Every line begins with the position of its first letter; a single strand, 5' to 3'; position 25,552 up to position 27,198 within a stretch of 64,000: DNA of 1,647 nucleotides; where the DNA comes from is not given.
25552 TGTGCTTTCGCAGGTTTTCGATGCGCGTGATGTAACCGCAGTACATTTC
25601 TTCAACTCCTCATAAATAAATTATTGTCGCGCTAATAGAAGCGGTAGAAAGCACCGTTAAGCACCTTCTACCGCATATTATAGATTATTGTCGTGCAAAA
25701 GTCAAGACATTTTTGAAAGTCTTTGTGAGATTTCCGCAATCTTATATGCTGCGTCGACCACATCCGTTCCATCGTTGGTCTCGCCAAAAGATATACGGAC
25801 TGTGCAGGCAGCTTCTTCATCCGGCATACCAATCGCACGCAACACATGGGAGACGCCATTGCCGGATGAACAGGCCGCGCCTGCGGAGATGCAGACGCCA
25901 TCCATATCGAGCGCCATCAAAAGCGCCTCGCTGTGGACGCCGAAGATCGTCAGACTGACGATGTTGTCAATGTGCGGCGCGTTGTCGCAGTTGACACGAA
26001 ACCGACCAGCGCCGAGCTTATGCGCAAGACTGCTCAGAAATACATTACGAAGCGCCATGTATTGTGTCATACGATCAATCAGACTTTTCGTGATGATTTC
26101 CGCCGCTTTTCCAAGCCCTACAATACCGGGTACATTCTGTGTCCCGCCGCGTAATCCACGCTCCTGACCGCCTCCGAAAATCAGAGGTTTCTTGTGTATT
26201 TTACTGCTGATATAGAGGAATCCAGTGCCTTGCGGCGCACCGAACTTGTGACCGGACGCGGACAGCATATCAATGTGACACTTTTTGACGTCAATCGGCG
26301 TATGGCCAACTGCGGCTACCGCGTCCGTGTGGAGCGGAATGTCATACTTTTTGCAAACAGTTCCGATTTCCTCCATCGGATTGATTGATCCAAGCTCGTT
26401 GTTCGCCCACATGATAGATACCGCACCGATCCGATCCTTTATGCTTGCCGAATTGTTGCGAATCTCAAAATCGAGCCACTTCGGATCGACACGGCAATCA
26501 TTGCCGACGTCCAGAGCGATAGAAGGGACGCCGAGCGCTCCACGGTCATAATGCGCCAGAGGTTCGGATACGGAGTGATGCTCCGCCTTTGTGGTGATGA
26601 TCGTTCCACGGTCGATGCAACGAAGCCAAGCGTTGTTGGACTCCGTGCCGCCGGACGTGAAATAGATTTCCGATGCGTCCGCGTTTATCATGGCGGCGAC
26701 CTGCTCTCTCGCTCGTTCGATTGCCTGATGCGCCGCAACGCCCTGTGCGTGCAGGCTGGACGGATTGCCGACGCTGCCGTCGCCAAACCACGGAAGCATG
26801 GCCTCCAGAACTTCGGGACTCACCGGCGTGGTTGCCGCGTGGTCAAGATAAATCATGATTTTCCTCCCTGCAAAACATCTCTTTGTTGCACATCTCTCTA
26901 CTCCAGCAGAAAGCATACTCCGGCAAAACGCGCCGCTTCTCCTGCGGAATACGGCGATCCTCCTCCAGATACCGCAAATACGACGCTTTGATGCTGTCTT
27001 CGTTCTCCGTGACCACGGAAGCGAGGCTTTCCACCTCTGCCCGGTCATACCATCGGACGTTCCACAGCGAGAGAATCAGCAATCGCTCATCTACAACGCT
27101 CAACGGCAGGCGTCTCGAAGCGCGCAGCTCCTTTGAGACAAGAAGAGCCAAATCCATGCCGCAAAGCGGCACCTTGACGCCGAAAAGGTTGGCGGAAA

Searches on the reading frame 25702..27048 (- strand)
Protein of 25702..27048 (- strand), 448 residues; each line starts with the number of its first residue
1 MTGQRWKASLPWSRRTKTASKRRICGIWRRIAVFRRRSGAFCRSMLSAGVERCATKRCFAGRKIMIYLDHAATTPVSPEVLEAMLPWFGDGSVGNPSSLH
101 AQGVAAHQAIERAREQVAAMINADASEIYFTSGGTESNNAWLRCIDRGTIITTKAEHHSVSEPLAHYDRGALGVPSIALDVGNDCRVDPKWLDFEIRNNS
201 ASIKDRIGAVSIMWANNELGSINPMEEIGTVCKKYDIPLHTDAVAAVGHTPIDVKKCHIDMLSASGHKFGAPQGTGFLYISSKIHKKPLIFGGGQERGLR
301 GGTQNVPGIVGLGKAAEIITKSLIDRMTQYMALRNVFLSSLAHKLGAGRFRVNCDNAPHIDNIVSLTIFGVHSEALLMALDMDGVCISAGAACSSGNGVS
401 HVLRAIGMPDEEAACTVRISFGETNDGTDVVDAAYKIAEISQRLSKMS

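Call 3: search_protein_families(library=pfam, proteins=[window:25702-27048:-], max_evalue=0.01)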
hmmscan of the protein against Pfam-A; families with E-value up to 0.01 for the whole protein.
window:25702-27048:- (448 aa): 2 families
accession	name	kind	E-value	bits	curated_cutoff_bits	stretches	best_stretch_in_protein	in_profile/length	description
PF00266.25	Aminotran_5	-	2.2e-69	234.6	21.5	1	66-430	1-368/371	Aminotransferase class-V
PF01212.27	Beta_elim_lyase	-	1.6e-07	31.4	27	1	106-283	30-214/288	Beta-eliminating lyase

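Call 4: search_protein_families(library=phrogs, proteins=[window:25702-27048:-], max_evalue=0.001)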
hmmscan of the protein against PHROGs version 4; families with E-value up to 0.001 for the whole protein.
window:25702-27048:- (448 aa): 2 families
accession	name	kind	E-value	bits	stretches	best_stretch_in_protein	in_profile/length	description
phrog_12787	-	unknown function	1.1e-101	341.7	1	63-447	4-385/387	-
phrog_20062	-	unknown function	1.6e-05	25.2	1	102-284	31-220/349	-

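Call 8: search_protein_families(library=ncbifam, proteins=[window:25702-27048:-], max_evalue=0.01)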
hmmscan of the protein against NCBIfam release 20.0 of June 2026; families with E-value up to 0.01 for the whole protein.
window:25702-27048:- (448 aa): 23 families
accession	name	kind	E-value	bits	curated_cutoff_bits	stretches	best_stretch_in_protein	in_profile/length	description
TIGR03402.1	FeS_nifS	equivalog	4.1e-108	361.5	530.75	1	66-448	1-377/379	cysteine desulfurase NifS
TIGR03235.1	DNA_S_dndA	equivalog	9.6e-91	304.7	480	1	67-420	1-352/353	cysteine desulfurase DndA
NF010611.0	PRK14012.1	equivalog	4.6e-80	269.5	548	1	63-448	4-386/406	IscS subfamily cysteine desulfurase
TIGR02006.1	IscS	equivalog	1.6e-79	267.8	643.2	1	63-448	2-382/402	IscS subfamily cysteine desulfurase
TIGR03403.1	nifS_epsilon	equivalog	7e-72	242.3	587.7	1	66-448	1-380/382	NifS family cysteine desulfurase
NF002806.0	PRK02948.1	subfamily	8e-70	235.7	304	1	65-430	1-361/381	IscS subfamily cysteine desulfurase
TIGR01979.1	sufS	subfamily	2.6e-37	128.7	475.1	1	63-430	17-388/403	SufS family cysteine desulfurase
TIGR01977.1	am_tr_V_EF2568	hypoth_equivalog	1.2e-36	126.6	377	1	66-435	1-371/376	cysteine desulfurase family protein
TIGR03392.1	FeS_syn_CsdA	equivalog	2.8e-25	89.3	493.6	1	62-430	14-382/398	cysteine desulfurase CsdA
NF008126.0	PRK10874.1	equivalog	1.2e-23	83.9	607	1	63-409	18-378/401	cysteine desulfurase CsdA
NF041166.1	f2_encap_cargo1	exception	3e-21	76.2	800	1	63-422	244-605/623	family 2A encapsulin nanocompartment cargo protein cysteine desulfurase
NF006791.0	PRK09295.1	equivalog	4.5e-21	75.4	661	1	64-294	23-253/406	cysteine desulfurase SufS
NF040779.1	Sec_lyase_SclA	exception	3.2e-19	69.1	525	1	66-395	1-339/378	selenocysteine lyase SclA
TIGR01976.1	am_tr_V_VC1184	hypoth_equivalog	2.5e-16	60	352.35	1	64-286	18-237/401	cysteine desulfurase-like protein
NF006810.0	PRK09331.1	subfamily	6.4e-13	48.2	301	1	108-283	65-238/397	Sep-tRNA:Cys-tRNA synthetase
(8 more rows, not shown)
